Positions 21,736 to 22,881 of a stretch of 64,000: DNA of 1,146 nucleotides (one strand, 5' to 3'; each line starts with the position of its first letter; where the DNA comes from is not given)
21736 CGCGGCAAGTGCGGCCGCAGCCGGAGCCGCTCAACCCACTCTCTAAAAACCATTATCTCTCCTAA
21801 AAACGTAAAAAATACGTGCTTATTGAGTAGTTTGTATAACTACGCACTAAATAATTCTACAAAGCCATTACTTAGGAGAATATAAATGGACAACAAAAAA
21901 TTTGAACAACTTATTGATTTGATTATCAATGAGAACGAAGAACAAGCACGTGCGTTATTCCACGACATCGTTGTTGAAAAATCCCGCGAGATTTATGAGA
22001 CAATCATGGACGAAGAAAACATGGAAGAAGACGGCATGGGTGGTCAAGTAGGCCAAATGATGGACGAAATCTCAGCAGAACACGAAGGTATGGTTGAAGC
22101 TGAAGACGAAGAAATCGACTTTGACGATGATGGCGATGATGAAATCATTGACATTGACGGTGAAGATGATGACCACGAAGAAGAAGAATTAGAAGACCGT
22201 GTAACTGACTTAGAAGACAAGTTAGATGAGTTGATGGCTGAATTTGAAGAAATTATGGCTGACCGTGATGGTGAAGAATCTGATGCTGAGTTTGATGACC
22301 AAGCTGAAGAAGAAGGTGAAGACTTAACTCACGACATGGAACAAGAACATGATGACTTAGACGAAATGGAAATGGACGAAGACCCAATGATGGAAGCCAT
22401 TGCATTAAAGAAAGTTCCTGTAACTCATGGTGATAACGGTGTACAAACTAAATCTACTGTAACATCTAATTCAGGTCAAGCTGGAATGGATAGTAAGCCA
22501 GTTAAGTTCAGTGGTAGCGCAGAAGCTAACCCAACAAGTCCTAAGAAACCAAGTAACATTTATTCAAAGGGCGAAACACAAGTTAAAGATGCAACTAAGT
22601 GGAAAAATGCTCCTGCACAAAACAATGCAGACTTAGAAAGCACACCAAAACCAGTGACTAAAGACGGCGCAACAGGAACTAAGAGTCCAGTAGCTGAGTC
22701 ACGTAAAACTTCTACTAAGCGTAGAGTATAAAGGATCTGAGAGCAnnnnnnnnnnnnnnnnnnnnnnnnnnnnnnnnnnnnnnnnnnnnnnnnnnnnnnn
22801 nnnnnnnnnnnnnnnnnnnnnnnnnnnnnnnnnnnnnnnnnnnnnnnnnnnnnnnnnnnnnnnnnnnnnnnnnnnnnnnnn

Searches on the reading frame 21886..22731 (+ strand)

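Call 6: search_protein_families(library=phrogs, proteins=[window:21886-22731:+], max_evalue=0.01)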
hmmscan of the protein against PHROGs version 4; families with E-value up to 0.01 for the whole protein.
window:21886-22731:+ (281 aa): 0 families

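Call 7: search_protein_families(library=pfam, proteins=[window:21886-22731:+], max_evalue=0.01)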
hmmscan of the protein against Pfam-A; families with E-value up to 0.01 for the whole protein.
window:21886-22731:+ (281 aa): 1 family
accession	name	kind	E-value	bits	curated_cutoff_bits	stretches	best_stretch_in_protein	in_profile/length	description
PF12729.13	4HB_MCP_1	-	0.0079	16.2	27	0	88-140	66-118/181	Four helix bundle sensory module for signal transduction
